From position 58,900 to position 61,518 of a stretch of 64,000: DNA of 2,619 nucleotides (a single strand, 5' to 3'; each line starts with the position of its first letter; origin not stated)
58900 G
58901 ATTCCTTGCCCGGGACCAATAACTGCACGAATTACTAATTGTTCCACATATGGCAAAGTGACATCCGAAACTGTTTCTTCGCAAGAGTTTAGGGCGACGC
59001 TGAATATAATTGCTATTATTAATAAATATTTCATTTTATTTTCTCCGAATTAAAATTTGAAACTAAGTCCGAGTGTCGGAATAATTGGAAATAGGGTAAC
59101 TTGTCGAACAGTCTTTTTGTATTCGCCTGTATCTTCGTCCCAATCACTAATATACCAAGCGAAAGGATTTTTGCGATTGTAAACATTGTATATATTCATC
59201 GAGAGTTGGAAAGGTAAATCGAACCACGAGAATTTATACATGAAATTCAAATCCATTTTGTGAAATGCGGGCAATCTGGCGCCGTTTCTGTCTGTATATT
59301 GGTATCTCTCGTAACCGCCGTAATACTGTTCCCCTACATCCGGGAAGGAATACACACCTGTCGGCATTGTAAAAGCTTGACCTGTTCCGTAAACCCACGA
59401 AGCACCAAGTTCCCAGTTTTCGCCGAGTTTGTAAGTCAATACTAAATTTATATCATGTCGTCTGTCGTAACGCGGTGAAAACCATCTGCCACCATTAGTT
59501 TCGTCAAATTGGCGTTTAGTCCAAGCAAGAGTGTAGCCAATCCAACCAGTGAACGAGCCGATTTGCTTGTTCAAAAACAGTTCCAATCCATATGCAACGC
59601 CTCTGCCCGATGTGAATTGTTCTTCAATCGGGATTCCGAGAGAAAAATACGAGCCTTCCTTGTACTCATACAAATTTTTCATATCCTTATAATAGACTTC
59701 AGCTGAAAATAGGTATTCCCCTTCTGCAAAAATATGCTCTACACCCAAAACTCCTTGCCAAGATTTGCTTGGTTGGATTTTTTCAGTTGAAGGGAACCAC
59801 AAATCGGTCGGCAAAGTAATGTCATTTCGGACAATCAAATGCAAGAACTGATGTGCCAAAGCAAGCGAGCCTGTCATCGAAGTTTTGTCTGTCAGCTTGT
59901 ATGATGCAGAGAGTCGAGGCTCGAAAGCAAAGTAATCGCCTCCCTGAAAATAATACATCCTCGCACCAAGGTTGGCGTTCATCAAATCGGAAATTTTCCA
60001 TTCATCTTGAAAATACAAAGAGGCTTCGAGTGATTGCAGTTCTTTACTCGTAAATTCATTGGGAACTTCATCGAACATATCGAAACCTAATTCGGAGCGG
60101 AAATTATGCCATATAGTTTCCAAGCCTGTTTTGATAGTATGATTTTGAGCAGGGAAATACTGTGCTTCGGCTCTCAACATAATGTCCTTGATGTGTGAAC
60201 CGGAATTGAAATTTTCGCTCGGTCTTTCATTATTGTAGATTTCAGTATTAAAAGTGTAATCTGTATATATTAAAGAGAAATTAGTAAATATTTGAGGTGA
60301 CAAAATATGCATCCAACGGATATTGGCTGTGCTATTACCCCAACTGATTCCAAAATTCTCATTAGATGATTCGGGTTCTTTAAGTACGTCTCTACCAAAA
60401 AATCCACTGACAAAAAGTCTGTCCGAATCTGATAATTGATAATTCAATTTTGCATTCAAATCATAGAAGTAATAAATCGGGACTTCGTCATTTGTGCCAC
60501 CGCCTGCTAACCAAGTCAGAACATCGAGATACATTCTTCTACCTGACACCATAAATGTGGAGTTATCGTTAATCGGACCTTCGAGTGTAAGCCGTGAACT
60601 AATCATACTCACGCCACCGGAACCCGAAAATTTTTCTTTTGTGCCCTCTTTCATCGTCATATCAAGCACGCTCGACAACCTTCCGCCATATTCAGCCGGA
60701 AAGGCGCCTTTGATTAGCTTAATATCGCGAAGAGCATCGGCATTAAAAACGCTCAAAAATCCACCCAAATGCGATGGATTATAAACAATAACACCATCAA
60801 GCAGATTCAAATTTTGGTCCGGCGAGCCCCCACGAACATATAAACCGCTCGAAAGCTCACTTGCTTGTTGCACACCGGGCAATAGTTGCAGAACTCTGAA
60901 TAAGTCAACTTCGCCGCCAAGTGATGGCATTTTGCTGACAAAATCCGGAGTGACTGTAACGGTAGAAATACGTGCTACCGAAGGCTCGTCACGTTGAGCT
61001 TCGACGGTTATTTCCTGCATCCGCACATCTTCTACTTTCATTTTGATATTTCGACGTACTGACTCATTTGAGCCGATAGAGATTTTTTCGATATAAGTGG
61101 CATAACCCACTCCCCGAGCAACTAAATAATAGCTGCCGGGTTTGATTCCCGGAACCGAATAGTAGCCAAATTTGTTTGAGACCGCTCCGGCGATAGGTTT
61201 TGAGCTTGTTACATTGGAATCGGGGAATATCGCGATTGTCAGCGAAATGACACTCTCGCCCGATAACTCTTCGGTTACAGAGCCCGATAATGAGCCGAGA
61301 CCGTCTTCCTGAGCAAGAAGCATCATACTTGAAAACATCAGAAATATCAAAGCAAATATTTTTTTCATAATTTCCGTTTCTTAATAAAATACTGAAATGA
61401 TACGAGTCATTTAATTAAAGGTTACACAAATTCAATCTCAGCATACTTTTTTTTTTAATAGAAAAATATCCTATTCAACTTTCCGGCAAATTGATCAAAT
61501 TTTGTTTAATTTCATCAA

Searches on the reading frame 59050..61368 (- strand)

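Call 100: search_protein_families(library=pfam, proteins=[window:59050-61368:-], max_evalue=0.00001)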
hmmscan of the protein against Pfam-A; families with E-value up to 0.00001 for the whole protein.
window:59050-61368:- (772 aa): 4 families
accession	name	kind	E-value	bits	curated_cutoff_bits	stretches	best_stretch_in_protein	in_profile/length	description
PF13620.12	CarboxypepD_reg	-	2.2e-09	38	32.3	1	26-111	1-82/82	Carboxypeptidase regulatory-like domain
PF25183.1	OMP_b-brl_4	-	2.6e-09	36.5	30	0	303-409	156-264/838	Outer membrane beta barrel domain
PF13715.12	CarbopepD_reg_2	-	5.8e-09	36.3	32.2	1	28-122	2-88/88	CarboxypepD_reg-like domain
PF07715.20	Plug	-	9.4e-09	36.2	23.9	1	154-230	23-102/107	TonB-dependent Receptor Plug Domain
